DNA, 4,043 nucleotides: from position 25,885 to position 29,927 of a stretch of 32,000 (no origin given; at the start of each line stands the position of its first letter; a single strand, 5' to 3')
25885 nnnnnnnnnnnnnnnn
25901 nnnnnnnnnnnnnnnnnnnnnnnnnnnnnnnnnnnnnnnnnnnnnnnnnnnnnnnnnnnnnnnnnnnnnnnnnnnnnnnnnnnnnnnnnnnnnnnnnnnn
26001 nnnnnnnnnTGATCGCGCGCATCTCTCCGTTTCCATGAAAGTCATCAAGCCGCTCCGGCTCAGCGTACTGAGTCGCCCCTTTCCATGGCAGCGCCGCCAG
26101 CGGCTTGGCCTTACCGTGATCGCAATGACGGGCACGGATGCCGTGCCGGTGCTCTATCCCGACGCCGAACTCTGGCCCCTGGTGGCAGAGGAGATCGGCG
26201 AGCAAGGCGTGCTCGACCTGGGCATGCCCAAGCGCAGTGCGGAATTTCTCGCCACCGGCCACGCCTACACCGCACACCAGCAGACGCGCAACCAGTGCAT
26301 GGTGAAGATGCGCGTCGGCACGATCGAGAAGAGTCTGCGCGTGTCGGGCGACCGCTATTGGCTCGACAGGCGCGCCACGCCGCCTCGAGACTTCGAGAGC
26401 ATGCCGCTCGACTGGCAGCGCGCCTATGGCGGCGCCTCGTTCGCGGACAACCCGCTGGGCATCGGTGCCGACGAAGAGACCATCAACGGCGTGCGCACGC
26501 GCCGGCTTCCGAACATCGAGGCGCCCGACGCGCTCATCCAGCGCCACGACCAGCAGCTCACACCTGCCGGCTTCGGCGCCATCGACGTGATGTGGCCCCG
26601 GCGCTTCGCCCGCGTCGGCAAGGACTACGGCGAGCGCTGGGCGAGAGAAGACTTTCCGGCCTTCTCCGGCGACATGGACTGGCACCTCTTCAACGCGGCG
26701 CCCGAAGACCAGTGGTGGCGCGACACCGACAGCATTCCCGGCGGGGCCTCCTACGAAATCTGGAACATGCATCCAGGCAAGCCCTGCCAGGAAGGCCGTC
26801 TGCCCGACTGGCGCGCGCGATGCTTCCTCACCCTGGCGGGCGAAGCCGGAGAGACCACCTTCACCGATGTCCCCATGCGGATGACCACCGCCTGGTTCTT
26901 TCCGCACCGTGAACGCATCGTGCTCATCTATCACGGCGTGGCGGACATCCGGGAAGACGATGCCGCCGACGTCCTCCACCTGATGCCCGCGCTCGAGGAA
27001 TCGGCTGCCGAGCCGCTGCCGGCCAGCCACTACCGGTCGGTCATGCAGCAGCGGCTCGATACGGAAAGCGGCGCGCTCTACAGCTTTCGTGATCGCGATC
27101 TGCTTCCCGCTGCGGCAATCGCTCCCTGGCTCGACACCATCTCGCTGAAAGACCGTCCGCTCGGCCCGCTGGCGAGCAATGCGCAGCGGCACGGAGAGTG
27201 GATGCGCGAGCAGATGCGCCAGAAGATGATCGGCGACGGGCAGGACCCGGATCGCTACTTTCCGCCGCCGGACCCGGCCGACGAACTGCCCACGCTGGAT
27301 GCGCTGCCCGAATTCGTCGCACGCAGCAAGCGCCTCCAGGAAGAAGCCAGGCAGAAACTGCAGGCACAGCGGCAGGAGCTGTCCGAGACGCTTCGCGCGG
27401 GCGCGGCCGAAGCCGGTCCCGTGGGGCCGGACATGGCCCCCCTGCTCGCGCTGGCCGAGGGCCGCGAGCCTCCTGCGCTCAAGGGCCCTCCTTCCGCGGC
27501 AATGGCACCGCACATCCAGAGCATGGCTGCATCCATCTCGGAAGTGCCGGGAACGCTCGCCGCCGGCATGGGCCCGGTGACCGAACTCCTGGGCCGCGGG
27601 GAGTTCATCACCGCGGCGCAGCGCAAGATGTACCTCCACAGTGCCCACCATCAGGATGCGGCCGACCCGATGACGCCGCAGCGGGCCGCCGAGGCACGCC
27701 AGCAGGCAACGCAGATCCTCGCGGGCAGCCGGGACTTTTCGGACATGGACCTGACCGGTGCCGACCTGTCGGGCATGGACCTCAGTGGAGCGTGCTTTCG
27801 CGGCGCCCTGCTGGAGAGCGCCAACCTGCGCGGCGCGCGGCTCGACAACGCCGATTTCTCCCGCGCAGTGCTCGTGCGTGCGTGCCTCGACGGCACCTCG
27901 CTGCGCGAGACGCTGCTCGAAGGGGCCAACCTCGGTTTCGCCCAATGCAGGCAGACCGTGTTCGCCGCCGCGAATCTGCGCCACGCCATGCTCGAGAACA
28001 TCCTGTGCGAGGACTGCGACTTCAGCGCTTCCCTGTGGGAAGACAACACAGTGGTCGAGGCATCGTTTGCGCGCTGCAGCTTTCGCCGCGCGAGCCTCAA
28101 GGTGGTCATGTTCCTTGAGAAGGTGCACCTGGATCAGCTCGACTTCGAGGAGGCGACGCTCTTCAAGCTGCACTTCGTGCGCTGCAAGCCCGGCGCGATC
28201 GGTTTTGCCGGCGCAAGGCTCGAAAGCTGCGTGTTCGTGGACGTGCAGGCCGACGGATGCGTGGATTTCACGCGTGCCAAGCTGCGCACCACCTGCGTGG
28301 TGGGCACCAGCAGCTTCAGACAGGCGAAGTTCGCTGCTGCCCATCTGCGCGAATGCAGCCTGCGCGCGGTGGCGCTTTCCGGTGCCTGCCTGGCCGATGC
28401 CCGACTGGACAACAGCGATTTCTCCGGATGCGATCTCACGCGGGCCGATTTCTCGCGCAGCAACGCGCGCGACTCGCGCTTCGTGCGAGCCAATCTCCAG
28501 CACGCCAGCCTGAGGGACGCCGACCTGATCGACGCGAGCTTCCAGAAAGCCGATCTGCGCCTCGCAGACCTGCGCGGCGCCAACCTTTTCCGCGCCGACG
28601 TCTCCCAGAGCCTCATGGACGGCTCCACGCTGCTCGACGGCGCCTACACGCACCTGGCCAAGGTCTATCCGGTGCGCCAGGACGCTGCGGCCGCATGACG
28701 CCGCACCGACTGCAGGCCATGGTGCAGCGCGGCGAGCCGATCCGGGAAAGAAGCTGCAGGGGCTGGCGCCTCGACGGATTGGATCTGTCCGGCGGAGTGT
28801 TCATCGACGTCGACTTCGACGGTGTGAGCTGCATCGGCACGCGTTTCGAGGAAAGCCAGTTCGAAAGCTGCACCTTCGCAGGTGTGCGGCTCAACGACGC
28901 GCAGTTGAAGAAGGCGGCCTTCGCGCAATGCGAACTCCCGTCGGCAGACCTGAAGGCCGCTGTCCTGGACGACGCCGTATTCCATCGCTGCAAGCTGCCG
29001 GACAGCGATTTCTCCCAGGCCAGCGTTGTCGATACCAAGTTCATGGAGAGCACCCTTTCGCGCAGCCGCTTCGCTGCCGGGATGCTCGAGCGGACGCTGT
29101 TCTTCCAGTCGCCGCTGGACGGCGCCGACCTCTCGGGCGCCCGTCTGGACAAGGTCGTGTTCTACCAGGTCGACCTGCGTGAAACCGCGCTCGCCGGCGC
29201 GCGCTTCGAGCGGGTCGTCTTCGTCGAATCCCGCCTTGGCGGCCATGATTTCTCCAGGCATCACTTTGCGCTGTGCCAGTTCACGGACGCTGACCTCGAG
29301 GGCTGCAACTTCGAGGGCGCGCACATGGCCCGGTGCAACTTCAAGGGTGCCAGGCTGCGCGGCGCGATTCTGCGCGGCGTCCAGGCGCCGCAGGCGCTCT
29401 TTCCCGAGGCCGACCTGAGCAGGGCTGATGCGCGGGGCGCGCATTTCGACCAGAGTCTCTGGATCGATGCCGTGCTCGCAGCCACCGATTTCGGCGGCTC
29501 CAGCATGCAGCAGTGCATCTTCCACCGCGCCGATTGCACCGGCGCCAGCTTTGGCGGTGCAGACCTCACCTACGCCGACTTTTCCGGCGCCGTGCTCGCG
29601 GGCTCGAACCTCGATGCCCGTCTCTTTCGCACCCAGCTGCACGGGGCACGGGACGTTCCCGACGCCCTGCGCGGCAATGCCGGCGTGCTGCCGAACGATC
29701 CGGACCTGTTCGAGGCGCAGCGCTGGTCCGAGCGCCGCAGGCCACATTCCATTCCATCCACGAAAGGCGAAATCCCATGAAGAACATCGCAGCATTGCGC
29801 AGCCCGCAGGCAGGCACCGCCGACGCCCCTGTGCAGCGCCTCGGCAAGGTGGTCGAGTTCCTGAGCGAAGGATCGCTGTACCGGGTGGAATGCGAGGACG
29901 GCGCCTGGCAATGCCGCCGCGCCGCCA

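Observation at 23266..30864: Orphan VgrG island: VgrG, TM protein, DUF2169-pentapeptide, pentapeptide, DUF3540, short DUF4150 PAAR-like, with no identifiable toxin or immunity gene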

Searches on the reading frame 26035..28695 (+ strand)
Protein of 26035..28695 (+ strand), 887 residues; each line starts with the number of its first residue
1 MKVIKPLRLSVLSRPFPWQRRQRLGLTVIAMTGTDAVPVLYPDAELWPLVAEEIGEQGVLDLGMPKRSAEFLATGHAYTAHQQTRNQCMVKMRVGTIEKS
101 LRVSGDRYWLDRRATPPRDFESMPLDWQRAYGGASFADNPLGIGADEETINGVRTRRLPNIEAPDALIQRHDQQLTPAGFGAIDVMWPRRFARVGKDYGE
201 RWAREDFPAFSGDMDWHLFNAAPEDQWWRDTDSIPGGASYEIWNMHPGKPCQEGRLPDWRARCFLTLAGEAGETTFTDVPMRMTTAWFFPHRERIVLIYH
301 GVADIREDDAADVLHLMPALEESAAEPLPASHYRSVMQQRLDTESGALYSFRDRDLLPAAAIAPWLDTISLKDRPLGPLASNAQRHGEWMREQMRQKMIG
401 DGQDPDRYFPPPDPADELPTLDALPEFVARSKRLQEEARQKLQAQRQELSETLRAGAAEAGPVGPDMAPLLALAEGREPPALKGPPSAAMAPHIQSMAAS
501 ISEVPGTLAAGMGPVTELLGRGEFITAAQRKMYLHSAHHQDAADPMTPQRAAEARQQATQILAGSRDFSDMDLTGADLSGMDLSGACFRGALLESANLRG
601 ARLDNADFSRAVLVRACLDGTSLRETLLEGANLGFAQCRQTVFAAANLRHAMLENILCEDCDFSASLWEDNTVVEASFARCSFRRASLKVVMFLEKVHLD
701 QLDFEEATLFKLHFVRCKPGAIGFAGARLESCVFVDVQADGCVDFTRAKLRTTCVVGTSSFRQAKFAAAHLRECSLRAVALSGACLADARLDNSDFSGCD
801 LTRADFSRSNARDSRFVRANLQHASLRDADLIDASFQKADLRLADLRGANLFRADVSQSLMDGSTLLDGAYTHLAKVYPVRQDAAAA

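Call 7: search_protein_families(library=pfam, proteins=[window:26035-28695:+], max_evalue=0.01)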
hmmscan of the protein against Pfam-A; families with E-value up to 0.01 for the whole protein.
window:26035-28695:+ (887 aa): 6 families
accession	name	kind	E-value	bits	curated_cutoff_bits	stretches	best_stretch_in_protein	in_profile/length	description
PF09937.14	DUF2169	-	7.3e-75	252.5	25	1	39-300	23-294/294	Uncharacterized protein conserved in bacteria (DUF2169)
PF00805.28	Pentapeptide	-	4.7e-36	122.4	20.2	6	586-624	1-39/40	Pentapeptide repeats (8 copies)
PF13599.13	Pentapeptide_4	-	4.7e-28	97.5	38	3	760-825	12-77/78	Pentapeptide repeat region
PF13576.12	Pentapeptide_3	-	5.1e-17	62.3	27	2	568-611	1-47/48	Pentapeptide repeats (9 copies)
PF25296.1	Decapeptide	-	4.3e-05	23.8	45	0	759-825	5-71/74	Decapeptide repeat region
PF23894.2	LD_SV2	-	0.00012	22.8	29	0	643-687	27-71/92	SV2A/B/C luminal domain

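Call 77: search_protein_families(library=ncbifam, proteins=[window:26035-28695:+], max_evalue=0.001)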
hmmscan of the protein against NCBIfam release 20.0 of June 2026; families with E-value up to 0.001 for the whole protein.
window:26035-28695:+ (887 aa): 18 families
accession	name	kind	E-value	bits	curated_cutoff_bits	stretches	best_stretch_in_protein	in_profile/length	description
NF052603.1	penta_Alr5209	equivalog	1.6e-28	99.1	125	3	561-649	8-96/113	Alr5209 family pentapeptide repeat protein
NF047416.1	penta_HetL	equivalog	2.6e-28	99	260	2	724-869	15-158/218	heterocyst differentiation pentapeptide repeat protein HetL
NF011743.0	PRK15196.1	equivalog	1.3e-19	70.3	354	2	566-717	167-322/350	type III secretion system effector PipB2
NF033086.2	penta_rpt_Qnr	equivalog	1e-17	64.6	240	2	785-866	11-93/211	Qnr family pentapeptide repeat protein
NF011744.0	PRK15197.1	equivalog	8.2e-15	54.7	274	2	779-869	154-244/291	SPI-2 type III secretion system effector PipB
NF012151.0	penta_rpt_QnrAS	exception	1.4e-14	54.6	490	1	790-870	17-103/218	QnrAS family quinolone resistance pentapeptide repeat protein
NF000421.1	penta_rpt_QnrVC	exception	1.7e-13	51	460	1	790-865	17-98/218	QnrVC family quinolone resistance pentapeptide repeat protein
NF000071.4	penta_rpt_QnrA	exception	5.6e-13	49.2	450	1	662-853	17-201/218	QnrA family quinolone resistance pentapeptide repeat protein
NF000349.1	mfpA_AE000516.2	equivalog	6.9e-13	48.8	360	2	660-799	6-147/183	pentapeptide repeat protein MfpA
NF012152.0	penta_rpt_QnrC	exception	1.8e-11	44.4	500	1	782-866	14-99/221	QnrC family quinolone resistance pentapeptide repeat protein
NF038182.1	penta_rpt_SmQnr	exception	4.1e-10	39.8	460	1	668-854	16-200/215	SmQnr family pentapeptide repeat protein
NF000056.3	penta_rpt_QnrS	exception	2.8e-09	37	460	1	792-866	19-99/218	QnrS family quinolone resistance pentapeptide repeat protein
NF011904.1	PRK15377.1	subfamily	4.9e-09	35.1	500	0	566-653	14-97/606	type III secretion system effector HECT-type E3 ubiquitin transferase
NF033900.0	T4SS_IcmE_DotG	equivalog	1.4e-08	33.3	750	1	730-857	506-633/1008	type IVB secretion system protein DotG/IcmE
NF051894.1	anti_phage_HalA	equivalog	3.6e-08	33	250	0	649-718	49-113/338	anti-phage Hailong system effector protein HalA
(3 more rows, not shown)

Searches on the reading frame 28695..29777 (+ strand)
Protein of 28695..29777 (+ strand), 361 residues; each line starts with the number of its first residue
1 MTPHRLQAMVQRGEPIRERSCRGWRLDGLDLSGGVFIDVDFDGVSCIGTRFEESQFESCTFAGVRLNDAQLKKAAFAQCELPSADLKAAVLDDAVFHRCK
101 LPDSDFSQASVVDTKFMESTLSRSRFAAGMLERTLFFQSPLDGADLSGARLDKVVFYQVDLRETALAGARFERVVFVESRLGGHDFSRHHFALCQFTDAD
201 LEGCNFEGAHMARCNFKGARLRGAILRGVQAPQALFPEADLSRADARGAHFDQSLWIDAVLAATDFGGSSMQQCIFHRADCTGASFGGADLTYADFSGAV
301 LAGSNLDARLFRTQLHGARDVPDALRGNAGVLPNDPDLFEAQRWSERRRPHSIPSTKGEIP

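Call 7: search_protein_families(library=pfam, proteins=[window:28695-29777:+], max_evalue=0.01)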
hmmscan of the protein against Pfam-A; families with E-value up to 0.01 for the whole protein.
window:28695-29777:+ (361 aa): 5 families
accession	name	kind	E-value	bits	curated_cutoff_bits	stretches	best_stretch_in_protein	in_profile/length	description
PF00805.28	Pentapeptide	-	1.5e-45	152.7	20.2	8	194-228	6-40/40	Pentapeptide repeats (8 copies)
PF13599.13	Pentapeptide_4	-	3e-35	120.6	38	4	50-126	2-78/78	Pentapeptide repeat region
PF13576.12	Pentapeptide_3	-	4.6e-26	91.2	27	4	191-224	6-42/48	Pentapeptide repeats (9 copies)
PF23894.2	LD_SV2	-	4.4e-10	40.2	29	0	34-88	25-79/92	SV2A/B/C luminal domain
PF25296.1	Decapeptide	-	0.0038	17.5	45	0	69-112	15-58/74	Decapeptide repeat region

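Call 77: search_protein_families(library=ncbifam, proteins=[window:28695-29777:+], max_evalue=0.001)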
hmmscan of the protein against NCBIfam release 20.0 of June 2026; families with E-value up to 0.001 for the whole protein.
window:28695-29777:+ (361 aa): 20 families
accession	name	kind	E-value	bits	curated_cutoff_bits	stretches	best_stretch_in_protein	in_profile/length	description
NF047416.1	penta_HetL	equivalog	6.7e-33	114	260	2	155-317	19-172/218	heterocyst differentiation pentapeptide repeat protein HetL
NF033086.2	penta_rpt_Qnr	equivalog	1.1e-24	87.4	240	1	36-222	2-194/211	Qnr family pentapeptide repeat protein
NF052603.1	penta_Alr5209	equivalog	3.7e-24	85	125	2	188-249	12-73/113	Alr5209 family pentapeptide repeat protein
NF011743.0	PRK15196.1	equivalog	6.4e-22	77.9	354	2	196-309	169-282/350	type III secretion system effector PipB2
NF000420.1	penta_rpt_QnrB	exception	1.6e-20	74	460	2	179-319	13-150/214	QnrB family quinolone resistance pentapeptide repeat protein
NF033375.2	penta_rpt_QnrE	exception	3.6e-19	69.6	480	2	25-220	14-195/214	QnrE family quinolone resistance pentapeptide repeat protein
NF000139.2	penta_rpt_QnrD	exception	3.9e-19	69.5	425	2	36-223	5-198/214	QnrD family quinolone resistance pentapeptide repeat protein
NF012152.0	penta_rpt_QnrC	exception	1.5e-18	67.6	500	2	36-206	8-184/221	QnrC family quinolone resistance pentapeptide repeat protein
NF000421.1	penta_rpt_QnrVC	exception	7e-18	65.4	460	2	34-201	6-179/218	QnrVC family quinolone resistance pentapeptide repeat protein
NF000349.1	mfpA_AE000516.2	equivalog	7.2e-18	65.1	360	2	26-165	19-148/183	pentapeptide repeat protein MfpA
NF038182.1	penta_rpt_SmQnr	exception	1e-16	61.4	460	2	35-221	25-197/215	SmQnr family pentapeptide repeat protein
NF000071.4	penta_rpt_QnrA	exception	1.5e-16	60.9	450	2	135-298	7-161/218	QnrA family quinolone resistance pentapeptide repeat protein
NF011744.0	PRK15197.1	equivalog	2.6e-16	59.6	274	1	226-319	156-250/291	SPI-2 type III secretion system effector PipB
NF012151.0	penta_rpt_QnrAS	exception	5.1e-16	59.4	490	1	35-220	7-198/218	QnrAS family quinolone resistance pentapeptide repeat protein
NF051894.1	anti_phage_HalA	equivalog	5.7e-14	52.1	250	2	33-121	55-136/338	anti-phage Hailong system effector protein HalA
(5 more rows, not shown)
